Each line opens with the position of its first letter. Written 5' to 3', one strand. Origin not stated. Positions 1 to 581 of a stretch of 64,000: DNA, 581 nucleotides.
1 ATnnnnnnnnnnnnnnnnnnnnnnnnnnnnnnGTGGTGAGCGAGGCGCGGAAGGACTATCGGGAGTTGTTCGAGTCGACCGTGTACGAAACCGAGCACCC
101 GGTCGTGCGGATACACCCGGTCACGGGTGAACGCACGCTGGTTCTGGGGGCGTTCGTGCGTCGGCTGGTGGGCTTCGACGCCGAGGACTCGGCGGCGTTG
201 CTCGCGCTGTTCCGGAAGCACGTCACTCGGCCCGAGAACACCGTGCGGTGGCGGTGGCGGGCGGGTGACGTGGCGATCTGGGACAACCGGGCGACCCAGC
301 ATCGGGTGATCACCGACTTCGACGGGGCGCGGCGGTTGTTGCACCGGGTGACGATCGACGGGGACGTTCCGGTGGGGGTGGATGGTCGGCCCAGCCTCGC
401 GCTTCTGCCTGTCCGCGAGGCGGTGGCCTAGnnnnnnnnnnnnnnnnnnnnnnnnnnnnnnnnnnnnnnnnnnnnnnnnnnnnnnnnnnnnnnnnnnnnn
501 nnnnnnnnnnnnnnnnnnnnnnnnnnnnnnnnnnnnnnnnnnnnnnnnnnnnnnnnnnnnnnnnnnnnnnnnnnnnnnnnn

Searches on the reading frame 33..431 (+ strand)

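Call 88: search_protein_families(library=pfam, proteins=[window:33-431:+], max_evalue=0.01)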
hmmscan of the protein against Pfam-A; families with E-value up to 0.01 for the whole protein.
window:33-431:+ (132 aa): 1 family
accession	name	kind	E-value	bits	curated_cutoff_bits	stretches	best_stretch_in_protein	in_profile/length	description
PF02668.22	TauD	-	1.3e-27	97.9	27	1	10-107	168-267/267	Taurine catabolism dioxygenase TauD, TfdA family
